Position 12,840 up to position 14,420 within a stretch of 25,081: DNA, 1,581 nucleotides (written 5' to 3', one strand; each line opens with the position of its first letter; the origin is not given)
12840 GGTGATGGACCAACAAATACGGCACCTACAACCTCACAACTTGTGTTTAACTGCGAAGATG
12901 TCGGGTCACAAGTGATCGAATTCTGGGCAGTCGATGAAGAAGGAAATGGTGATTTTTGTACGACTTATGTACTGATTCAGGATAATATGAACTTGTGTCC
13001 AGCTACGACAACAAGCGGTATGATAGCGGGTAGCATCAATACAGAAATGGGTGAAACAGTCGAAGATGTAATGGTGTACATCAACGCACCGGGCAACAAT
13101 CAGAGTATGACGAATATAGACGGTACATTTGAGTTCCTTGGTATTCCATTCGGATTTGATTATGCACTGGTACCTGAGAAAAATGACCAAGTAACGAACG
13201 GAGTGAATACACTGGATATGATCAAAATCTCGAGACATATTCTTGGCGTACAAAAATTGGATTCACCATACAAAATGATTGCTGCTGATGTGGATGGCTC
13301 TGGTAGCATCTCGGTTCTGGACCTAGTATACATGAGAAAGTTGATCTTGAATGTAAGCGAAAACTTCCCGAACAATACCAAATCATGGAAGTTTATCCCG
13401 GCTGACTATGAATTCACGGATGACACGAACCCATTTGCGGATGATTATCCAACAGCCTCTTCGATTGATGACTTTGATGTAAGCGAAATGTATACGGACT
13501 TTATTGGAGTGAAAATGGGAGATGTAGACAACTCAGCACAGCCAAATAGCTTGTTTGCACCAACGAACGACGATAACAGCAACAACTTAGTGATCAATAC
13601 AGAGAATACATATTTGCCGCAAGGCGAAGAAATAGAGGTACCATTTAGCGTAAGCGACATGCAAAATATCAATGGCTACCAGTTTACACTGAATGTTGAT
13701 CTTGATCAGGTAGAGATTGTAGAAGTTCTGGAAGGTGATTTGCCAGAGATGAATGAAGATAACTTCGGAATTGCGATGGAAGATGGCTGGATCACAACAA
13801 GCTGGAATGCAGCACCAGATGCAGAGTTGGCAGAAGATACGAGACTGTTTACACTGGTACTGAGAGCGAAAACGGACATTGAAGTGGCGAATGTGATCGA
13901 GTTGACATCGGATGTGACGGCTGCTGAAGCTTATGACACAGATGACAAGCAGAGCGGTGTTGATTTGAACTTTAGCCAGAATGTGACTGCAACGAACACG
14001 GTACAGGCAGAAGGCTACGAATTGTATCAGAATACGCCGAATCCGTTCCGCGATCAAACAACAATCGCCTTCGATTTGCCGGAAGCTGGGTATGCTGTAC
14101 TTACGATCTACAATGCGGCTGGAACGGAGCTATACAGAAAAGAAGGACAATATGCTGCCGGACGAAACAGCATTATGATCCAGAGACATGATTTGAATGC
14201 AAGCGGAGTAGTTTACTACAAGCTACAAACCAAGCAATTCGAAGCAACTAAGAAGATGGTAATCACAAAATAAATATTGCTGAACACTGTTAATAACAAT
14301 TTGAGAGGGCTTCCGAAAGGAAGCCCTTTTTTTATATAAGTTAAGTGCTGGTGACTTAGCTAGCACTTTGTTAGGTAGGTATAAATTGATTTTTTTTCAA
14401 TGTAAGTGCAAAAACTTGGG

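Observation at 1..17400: Candidate non-cellulosomal cohesin-dockerin surface-assembly system built on type IX secretion substrates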

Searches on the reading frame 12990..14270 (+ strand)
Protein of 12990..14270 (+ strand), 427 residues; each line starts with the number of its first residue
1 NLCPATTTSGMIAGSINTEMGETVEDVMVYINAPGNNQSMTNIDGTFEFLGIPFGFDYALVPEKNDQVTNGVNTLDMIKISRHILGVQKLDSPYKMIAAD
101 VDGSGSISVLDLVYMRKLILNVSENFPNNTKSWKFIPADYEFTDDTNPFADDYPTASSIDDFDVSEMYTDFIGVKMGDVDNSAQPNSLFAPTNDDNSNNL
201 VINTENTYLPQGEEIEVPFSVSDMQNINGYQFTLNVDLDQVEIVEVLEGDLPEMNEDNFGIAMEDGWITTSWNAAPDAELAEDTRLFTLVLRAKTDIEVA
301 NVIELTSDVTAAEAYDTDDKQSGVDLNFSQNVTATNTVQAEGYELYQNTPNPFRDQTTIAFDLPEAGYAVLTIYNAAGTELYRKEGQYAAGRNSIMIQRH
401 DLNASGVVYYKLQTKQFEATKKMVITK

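Call 10: search_solved_structures(query=window:13017-14270:+, max_evalue=1, show_alignments=3)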
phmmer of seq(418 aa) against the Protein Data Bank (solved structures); distinct sequences matched with E-value up to 1: 17.
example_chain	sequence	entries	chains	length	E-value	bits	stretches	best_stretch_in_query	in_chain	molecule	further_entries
4uyp_B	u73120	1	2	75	4.2e-06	29.2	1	62-119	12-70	Cellulosomal scaffoldin adaptor protein B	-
4uyq_B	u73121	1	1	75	5.1e-06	28.9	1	83-119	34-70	Cellulosomal scaffoldin adaptor protein B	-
8zvk_A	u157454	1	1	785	5.8e-05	25.4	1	63-117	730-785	AaBgIC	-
8x39_A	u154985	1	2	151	0.002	20.3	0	60-113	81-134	Serine protease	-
8x3a_A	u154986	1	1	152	0.0021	20.3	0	60-113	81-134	Serine protease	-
4dh2_B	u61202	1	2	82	0.0026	20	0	86-124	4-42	Dockerin type 1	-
8bl3_A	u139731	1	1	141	0.0026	19.9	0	200-242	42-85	scIg12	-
8bl6_A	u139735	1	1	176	0.018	17.2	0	200-227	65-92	dIG14-scdim-EF62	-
5nrk_B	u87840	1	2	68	0.04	16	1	90-119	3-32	DocCel5: Type I dockerin repeat domain from A. cellulolyticus family 5 endoglucanase WP_01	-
5nrm_B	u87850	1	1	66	0.074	15.2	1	90-119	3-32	DocCel5: Type I dockerin repeat domain from A. cellulolyticus family 5 endoglucanase WP_01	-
2jh2_A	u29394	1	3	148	0.08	15.1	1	201-301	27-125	O-GLCNACASE NAGJ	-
2ozn_A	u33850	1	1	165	0.11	14.6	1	201-301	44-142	O-GlcNAcase nagJ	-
2w1n_A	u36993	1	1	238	0.11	14.6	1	202-301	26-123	O-GLCNACASE NAGJ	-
2o4e_A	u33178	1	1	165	0.11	14.6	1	201-301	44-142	O-GlcNAcase nagJ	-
5lxv_B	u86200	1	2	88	0.21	13.6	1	75-113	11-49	Carbohydrate-binding protein WP_009985128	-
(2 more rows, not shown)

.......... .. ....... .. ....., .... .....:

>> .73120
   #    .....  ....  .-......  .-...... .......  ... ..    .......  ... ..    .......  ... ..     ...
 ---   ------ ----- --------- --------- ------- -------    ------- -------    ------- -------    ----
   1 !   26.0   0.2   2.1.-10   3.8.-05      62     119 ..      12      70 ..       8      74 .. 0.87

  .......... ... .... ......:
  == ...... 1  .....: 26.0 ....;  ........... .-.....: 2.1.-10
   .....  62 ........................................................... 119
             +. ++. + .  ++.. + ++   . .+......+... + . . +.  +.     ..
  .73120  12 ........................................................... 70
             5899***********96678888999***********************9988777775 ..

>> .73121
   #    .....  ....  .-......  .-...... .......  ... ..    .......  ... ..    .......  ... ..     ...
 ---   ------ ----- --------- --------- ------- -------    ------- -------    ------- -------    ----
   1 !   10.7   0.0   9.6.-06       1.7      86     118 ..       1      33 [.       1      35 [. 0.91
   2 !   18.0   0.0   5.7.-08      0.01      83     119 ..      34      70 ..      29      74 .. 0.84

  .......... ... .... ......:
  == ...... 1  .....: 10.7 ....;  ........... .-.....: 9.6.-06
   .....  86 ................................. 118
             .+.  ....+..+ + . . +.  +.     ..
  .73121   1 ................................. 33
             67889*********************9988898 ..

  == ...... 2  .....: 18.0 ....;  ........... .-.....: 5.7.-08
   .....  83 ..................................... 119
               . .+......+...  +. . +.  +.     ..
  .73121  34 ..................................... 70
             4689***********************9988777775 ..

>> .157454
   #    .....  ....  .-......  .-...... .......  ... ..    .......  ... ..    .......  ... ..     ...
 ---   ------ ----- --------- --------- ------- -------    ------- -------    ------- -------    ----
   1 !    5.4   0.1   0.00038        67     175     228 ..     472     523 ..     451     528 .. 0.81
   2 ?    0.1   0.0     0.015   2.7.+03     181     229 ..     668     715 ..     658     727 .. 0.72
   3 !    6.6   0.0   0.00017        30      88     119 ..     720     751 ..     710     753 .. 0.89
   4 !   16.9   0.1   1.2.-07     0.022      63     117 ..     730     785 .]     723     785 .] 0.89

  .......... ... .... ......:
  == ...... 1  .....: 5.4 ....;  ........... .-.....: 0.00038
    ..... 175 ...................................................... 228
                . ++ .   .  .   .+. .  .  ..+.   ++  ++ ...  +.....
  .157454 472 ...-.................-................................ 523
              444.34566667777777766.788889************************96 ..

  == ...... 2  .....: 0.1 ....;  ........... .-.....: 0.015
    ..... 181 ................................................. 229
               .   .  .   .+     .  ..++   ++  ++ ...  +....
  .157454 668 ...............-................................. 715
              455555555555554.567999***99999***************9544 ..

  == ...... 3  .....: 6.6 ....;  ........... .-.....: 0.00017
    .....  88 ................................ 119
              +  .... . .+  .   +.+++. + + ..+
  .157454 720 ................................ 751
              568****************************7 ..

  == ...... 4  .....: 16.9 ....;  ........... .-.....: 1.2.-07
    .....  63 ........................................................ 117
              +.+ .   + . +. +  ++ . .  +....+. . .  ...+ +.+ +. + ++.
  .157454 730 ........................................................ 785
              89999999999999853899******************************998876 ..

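Call 15: find_homologous_proteins(query=window:12990-14270:+, max_evalue=0.001)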
Query window:12990-14270:+ (427 aa): 1100 proteins with E <= 0.001 among 4545 candidates; the best 120 are listed.
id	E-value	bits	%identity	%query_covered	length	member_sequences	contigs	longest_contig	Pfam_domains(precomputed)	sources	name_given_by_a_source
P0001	5.7e-101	356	41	100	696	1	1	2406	PF00404.25,PF18962.8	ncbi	ncbi:MAG: T9SS type A sorting domain-containing protein [Bacteroidota bacterium]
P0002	7.8e-96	340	43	100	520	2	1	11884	PF00963.25,PF18962.8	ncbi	ncbi:MAG: hypothetical protein ACI956_000421, partial [Nonlabens sp.]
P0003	4.1e-95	337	43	99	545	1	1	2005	PF13620.13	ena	-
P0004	1.5e-94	335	42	98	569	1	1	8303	PF00963.25,PF18962.8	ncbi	ncbi:MAG: cohesin domain-containing protein, partial [Saprospiraceae bacterium]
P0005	1.9e-93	332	44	97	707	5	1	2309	PF02494.23,PF00963.25,PF16403.12,PF13620.13,PF22904.4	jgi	jgi:hypothetical protein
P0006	3.5e-92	327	42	90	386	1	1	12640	PF00963.25,PF18962.8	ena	-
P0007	5.1e-92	327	42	97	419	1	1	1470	PF00963.25,PF17210.10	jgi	-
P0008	6.2e-92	327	42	97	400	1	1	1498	-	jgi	jgi:hypothetical protein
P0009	6.8e-92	327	42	97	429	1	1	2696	PF00963.25,PF18962.8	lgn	-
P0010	7.0e-92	327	41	98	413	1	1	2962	PF18962.8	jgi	jgi:hypothetical protein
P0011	1.1e-91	326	40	99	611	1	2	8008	PF18962.8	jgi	jgi:hypothetical protein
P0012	4.2e-91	324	41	100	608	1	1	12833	-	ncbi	ncbi:MAG: T9SS type A sorting domain-containing protein, partial [Bacteroidota bacterium]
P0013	9.5e-91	323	42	97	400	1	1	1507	-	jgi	jgi:hypothetical protein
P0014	1.1e-90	323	42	100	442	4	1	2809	PF18962.8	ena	-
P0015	1.8e-90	322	41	99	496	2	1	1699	PF18962.8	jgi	jgi:hypothetical protein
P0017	9.7e-90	319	40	100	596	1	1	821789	PF00963.25,PF18962.8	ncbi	-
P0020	1.3e-88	316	40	99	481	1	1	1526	PF00963.25,PF18962.8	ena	-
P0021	1.4e-88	316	42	97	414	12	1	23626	PF00404.25,PF18962.8,PF17210.10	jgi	jgi:hypothetical protein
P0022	2.7e-88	315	41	99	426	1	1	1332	PF00404.25,PF00963.25,PF18962.8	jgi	-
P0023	2.9e-88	315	43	97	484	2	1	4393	PF00963.25,PF13620.13,PF17210.10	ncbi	ncbi:MAG: T9SS C-terminal target domain-containing protein, partial [Bacteroidetes bacterium]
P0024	1.0e-87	313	40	99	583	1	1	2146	PF00963.25,PF18962.8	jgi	jgi:hypothetical protein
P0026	2.2e-87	312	41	99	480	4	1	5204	PF00963.25,PF18962.8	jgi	jgi:hypothetical protein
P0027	2.3e-87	312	41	100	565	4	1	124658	PF00963.25,PF18962.8,PF13620.13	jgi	jgi:hypothetical protein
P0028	2.4e-87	312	42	100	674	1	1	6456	PF00963.25,PF18962.8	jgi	jgi:hypothetical protein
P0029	3.2e-87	311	41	96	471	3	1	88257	PF00404.25,PF18962.8,PF13620.13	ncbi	ncbi:T9SS type A sorting domain-containing protein, partial [Phaeodactylibacter xiamenensis]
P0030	4.5e-87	311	42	96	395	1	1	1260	PF00404.25,PF18962.8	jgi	jgi:hypothetical protein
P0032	5.2e-87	310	40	99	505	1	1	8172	PF00963.25,PF18962.8,PF13620.13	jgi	jgi:hypothetical protein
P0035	8.0e-87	310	40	100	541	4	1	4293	PF00963.25,PF18962.8,PF17210.10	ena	-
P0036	9.4e-87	310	41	99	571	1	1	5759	PF23237.2,PF00404.25,PF00963.25,PF18962.8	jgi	-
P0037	1.0e-86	310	42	91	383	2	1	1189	PF00963.25,PF18962.8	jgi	jgi:hypothetical protein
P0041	1.6e-86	309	39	98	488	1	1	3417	PF00404.25,PF00963.25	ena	-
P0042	1.6e-86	309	42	90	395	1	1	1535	PF00404.25,PF00963.25,PF18962.8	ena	-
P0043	1.9e-86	309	39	100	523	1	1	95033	PF00404.25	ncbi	ncbi:T9SS type A sorting domain-containing protein, partial [Flavilitoribacter nigricans]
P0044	2.3e-86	308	41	97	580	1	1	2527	PF02494.23,PF00963.25,PF18962.8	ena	-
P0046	3.2e-86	308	41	96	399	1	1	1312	PF00963.25,PF18962.8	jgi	jgi:hypothetical protein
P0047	3.7e-86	308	39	100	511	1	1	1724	PF00963.25,PF18962.8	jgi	-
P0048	4.8e-86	307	41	98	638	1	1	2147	PF00963.25,PF18962.8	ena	-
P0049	4.8e-86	307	40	100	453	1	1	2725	PF00963.25,PF18962.8,PF13620.13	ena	-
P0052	1.0e-85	306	43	91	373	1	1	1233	PF00963.25,PF18962.8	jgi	jgi:hypothetical protein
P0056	2.7e-85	305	42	99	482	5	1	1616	PF00963.25,PF18962.8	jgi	jgi:hypothetical protein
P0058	3.2e-85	305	40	100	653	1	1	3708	PF00404.25,PF00963.25,PF18962.8,PF13860.13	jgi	-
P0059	3.3e-85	305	41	96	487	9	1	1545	PF00404.25,PF13620.13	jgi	jgi:hypothetical protein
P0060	4.3e-85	304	42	96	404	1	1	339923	PF00963.25,PF18962.8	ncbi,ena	-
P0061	4.3e-85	304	42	97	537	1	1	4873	PF23237.2,PF00404.25,PF00963.25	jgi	jgi:hypothetical protein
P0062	5.6e-85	304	41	91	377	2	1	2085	PF00963.25,PF18962.8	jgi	jgi:hypothetical protein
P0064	7.0e-85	303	41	97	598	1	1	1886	PF00963.25,PF18962.8,PF13620.13,PF17210.10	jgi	jgi:hypothetical protein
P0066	7.4e-85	303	40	99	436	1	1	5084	PF00404.25,PF00963.25,PF18962.8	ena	-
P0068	1.4e-84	302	39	99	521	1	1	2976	PF00404.25,PF00963.25,PF18962.8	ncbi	ncbi:MAG: T9SS type A sorting domain-containing protein, partial [Bacteroidota bacterium]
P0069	1.5e-84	302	41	97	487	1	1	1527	PF00963.25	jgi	jgi:hypothetical protein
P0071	2.4e-84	302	41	98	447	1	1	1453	PF00963.25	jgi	jgi:hypothetical protein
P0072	2.7e-84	302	44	90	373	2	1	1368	PF00404.25,PF18962.8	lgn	-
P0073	2.7e-84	302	40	100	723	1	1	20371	PF00963.25,PF18962.8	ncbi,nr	ncbi:MAG: T9SS type A sorting domain-containing protein, partial [Phaeodactylibacter sp.]|nr:T9SS ty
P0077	6.1e-84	300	43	90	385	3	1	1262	PF00404.25,PF18962.8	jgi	jgi:hypothetical protein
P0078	7.5e-84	300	40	96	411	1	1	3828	PF00963.25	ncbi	-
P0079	8.6e-84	300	41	97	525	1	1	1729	PF00963.25,PF18962.8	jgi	jgi:hypothetical protein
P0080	8.7e-84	300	39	99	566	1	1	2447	PF00404.25,PF18962.8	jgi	-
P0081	9.4e-84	300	42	91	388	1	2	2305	PF00963.25,PF18962.8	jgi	jgi:hypothetical protein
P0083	1.2e-83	299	40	98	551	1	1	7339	PF00963.25,PF18962.8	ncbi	ncbi:MAG: cohesin domain-containing protein, partial [Saprospiraceae bacterium]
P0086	2.6e-83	298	40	100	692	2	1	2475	PF00404.25,PF18962.8,PF13620.13,PF17210.10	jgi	jgi:hypothetical protein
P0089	3.8e-83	298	42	97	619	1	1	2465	PF02494.23,PF00963.25,PF18962.8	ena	-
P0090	4.1e-83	298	41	97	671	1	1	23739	PF23237.2,PF00963.25,PF18962.8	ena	-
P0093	4.9e-83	297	40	98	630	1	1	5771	PF00404.25,PF00963.25,PF18962.8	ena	-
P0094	5.0e-83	297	41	97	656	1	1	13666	PF00963.25,PF18962.8,PF13620.13,PF17210.10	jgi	jgi:hypothetical protein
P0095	5.1e-83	297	41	99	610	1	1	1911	PF00963.25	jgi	jgi:hypothetical protein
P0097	7.2e-83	297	41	100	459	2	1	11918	PF00963.25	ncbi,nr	ncbi:MAG TPA: cohesin domain-containing protein, partial [Saprospiraceae bacterium]|nr:cohesin domai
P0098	8.6e-83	297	39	100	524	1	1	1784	PF00963.25,PF13620.13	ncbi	ncbi:MAG: T9SS C-terminal target domain-containing protein, partial [Bacteroidetes bacterium]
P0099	1.5e-82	296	40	97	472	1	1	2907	PF00963.25,PF13620.13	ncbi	ncbi:MAG: T9SS C-terminal target domain-containing protein, partial [Bacteroidetes bacterium]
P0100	1.9e-82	295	39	97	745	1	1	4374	PF23237.2,PF00404.25,PF00963.25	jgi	-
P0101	2.0e-82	295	39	98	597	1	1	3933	PF00963.25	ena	-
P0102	2.1e-82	295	39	99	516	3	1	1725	PF00963.25,PF13620.13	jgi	jgi:hypothetical protein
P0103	2.4e-82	295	39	97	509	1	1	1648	PF00963.25,PF18962.8,PF13620.13,PF22904.4,PF17210.10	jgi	jgi:hypothetical protein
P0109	5.1e-82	294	40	97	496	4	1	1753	PF00963.25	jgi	jgi:hypothetical protein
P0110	6.0e-82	294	42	100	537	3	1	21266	PF00404.25,PF18962.8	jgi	jgi:hypothetical protein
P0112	7.7e-82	293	39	100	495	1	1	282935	PF00963.25,PF18962.8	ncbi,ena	-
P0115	1.1e-81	293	41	97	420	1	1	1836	PF00404.25,PF18962.8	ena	-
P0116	1.4e-81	293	39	98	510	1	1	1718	PF00963.25,PF18962.8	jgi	jgi:hypothetical protein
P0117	1.4e-81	293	39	100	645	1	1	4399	PF00963.25,PF18962.8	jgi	jgi:hypothetical protein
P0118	2.5e-81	292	39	97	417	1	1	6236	PF00963.25,PF18962.8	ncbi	ncbi:MAG: T9SS C-terminal target domain-containing protein, partial [Bacteroidetes bacterium]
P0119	2.5e-81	292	40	100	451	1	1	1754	PF00404.25,PF00963.25,PF18962.8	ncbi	ncbi:MAG: T9SS type A sorting domain-containing protein, partial [Saprospiraceae bacterium]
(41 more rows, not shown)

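Call 18: find_encoding_contigs(protein=P0017, flank=10000, max_places=3)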
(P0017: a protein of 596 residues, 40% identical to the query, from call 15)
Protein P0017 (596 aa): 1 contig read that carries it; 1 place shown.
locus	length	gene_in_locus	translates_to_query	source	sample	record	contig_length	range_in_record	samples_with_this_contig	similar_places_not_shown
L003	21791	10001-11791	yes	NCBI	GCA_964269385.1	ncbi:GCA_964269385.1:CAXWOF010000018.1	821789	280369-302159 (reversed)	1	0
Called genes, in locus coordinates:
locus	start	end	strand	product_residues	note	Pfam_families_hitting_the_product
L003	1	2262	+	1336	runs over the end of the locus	-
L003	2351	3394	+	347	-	PF11751:PorP_SprF (faint)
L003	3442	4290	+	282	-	PF11611:DUF4352 (faint)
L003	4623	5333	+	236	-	PF11999:Ice_binding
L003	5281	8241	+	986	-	PF19406:PKD_5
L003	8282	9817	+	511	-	-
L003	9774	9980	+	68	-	-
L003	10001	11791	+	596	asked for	PF18962:Por_Secre_tail (faint), PF00963:Cohesin (weak)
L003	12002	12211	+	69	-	-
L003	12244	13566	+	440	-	PF00149:Metallophos (weak), PF13287:Fn3_assoc, PF13290:CHB_HEX_C_1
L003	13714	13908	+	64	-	-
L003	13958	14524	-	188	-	-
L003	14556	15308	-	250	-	-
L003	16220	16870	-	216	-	PF04255:DUF433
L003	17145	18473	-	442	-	PF04536:TPM_phosphatase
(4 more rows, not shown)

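Call 19: search_protein_families(library=pfam, proteins=[window:12990-14270:+], max_evalue=10)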
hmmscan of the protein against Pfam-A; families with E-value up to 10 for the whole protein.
window:12990-14270:+ (427 aa): 3 families
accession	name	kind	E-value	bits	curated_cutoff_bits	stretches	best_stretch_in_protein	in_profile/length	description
PF00963.24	Cohesin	-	4.6e-09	37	24.1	1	202-313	5-122/139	Cohesin domain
PF18962.6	Por_Secre_tail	-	2.7e-05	24.8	27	1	350-425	3-75/75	Secretion system C-terminal sorting domain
PF00404.24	Dockerin_1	-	0.0002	21.9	22.9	1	72-119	10-56/57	Dockerin type I domain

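Call 36: predict_structure(alignment_id=A2)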
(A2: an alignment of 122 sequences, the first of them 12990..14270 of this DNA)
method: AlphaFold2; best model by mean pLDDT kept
length: 427 residues; sequences in the alignment: 122
mean_pLDDT: 93.0   pTM: 0.76
mean pLDDT of the five models: 93.0, 93.0, 92.5, 92.2, 92.0
residues with pLDDT >= 90: 373; 70-90: 34; 50-70: 9; < 50: 11
segments of 3 or more residues with pLDDT < 50: 332-340
pLDDT, mean of each block of 10 residues (from residue 1): 70 97 98 89 97 95 95 97 97 98 97 97 93 97 97 96 91 98 91 76 96 97 95 98 97 96 96 91 96 97 96 95 94 43 86 94 95 97 97 96 95 95 91
secondary structure, 60 per line:
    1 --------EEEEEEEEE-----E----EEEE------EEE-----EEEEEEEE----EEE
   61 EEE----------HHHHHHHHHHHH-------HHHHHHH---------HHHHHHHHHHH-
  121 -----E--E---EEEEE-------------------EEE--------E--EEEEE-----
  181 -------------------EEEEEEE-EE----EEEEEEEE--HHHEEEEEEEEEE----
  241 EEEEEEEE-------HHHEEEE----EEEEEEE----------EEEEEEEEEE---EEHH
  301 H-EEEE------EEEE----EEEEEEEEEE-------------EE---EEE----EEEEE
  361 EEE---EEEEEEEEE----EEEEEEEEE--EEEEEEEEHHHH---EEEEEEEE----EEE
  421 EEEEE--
elements in order: E9-17 E28-31 E38-40 E46-53 E58-63 H74-85 H93-99 H109-119 E133-137 E157-159 E171-175 E200-206 E214-221 E227-236 E241-248 E259-262 E267-273 E284-293 E303-306 E313-316 E321-330 E349-351 E356-363 E367-375 E380-388 E391-398 H399-402 E406-413 E418-425

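Call 40: fold_search(model_id=the predicted structure, library=pdb)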
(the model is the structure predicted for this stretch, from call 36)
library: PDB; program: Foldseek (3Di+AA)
matches with E <= 10: 1981; with E <= 0.001: 1158
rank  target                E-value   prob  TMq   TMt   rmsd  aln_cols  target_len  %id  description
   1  4fl4_I                1.1e-07  1.00  0.23  0.30  18.1       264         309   16  Scaffoldin conformation and dynamics revealed by a ternary complex from the Clostridium thermocellum cellulosome (released 2012-06-27)
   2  4fl4_L                3.0e-07  1.00  0.25  0.34  19.9       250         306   17  Scaffoldin conformation and dynamics revealed by a ternary complex from the Clostridium thermocellum cellulosome (released 2012-06-27)
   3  3kcp_A                3.8e-07  1.00  0.22  0.30  16.6       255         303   14  Crystal structure of interacting Clostridium thermocellum multimodular components (released 2010-02-09)
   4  4fl4_C                4.2e-07  1.00  0.22  0.30  18.2       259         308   15  Scaffoldin conformation and dynamics revealed by a ternary complex from the Clostridium thermocellum cellulosome (released 2012-06-27)
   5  3kpt_B                7.8e-07  1.00  0.18  0.21  18.5       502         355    8  Crystal structure of BcpA, the major pilin subunit of Bacillus cereus (released 2009-11-24)
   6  3kpt_A                8.7e-07  1.00  0.21  0.24  17.8       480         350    8  Crystal structure of BcpA, the major pilin subunit of Bacillus cereus (released 2009-11-24)
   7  3ul4_A                1.4e-06  1.00  0.26  0.70   3.0       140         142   19  Crystal structure of Coh-OlpA(Cthe_3080)-Doc918(Cthe_0918) complex: A novel type I Cohesin-Dockerin complex from Clost (released 2012-11-28)
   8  8jmw_A                1.4e-06  1.00  0.15  0.13  12.4       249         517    9  Fibril form of serine peptidase Vpr (released 2023-12-06)
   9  3l8q_D                2.2e-06  1.00  0.26  0.31  15.1       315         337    9  Structure analysis of the type II cohesin dyad from the adaptor ScaA scaffoldin of Acetivibrio cellulolyticus (released 2010-05-05)
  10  1aoh_B                2.3e-06  1.00  0.22  0.58   7.3       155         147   15  SINGLE COHESIN DOMAIN FROM THE SCAFFOLDING PROTEIN CIPA OF THE CLOSTRIDIUM THERMOCELLUM CELLULOSOME (released 1998-07-08)
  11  4dh2_A                3.2e-06  1.00  0.25  0.62   3.4       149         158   16  Crystal structure of Coh-OlpC(Cthe_0452)-Doc435(Cthe_0435) complex: A novel type I Cohesin-Dockerin complex from Clost (released 2012-11-28)
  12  2xdh                  3.8e-06  1.00  0.22  0.60   5.0       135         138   21  Non-cellulosomal cohesin from the hyperthermophilic archaeon Archaeoglobus fulgidus (released 2010-05-26)
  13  3l8q_C                4.1e-06  1.00  0.26  0.33  15.2       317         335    9  Structure analysis of the type II cohesin dyad from the adaptor ScaA scaffoldin of Acetivibrio cellulolyticus (released 2010-05-05)
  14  4dh2_C                4.3e-06  1.00  0.25  0.64   3.3       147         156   16  Crystal structure of Coh-OlpC(Cthe_0452)-Doc435(Cthe_0435) complex: A novel type I Cohesin-Dockerin complex from Clost (released 2012-11-28)
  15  7ryv_F                4.8e-06  0.99  0.13  0.23  13.7       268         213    9  Anti-HIV neutralizing antibody Ab1573 Fab isolated from sequentially immunized macaques (released 2022-01-19)
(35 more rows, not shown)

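Call 67: search_protein_representatives(alignment_id=A2)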
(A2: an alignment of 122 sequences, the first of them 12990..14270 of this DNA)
Query: 122 sequences, 555 profile positions. Proteins with E-value up to 0.001 (for the whole library): 304892; up to 1e-10: 119545; up to 1e-30: 10982. The best 150 are listed.
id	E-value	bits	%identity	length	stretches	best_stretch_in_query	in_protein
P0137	0.0e+00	1238.8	-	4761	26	13-553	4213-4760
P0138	0.0e+00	1107.1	-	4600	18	13-554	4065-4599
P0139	0.0e+00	1077.9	-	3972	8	13-555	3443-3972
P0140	2.3e-282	954.1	-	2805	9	16-554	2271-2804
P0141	6.4e-277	936.1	-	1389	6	42-335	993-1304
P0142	2.0e-276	934.5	-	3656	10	13-554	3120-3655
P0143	8.0e-276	932.5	-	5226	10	13-554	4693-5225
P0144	1.3e-272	921.9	-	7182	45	13-320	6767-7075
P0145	2.4e-271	917.7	-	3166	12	12-554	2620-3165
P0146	5.9e-264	893.3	-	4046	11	12-553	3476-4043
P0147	1.9e-263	891.6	-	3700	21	11-555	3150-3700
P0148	7.5e-258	873.1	-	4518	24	10-555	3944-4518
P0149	1.3e-257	872.4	-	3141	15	12-552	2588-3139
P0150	1.0e-254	862.8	-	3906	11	12-555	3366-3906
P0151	2.7e-253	858.1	-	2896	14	12-555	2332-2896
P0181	1.5e-232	789.7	-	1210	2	12-554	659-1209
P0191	9.6e-229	777.1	-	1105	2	12-554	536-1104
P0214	1.3e-221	753.5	-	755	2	141-553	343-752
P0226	1.1e-219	747.2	-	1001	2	12-555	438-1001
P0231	1.8e-218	743.1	-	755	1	12-554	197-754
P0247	1.6e-216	736.7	-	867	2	12-555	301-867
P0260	5.7e-215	731.6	-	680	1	11-554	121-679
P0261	6.0e-215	731.5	-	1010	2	12-553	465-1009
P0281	1.2e-211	720.6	-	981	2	9-555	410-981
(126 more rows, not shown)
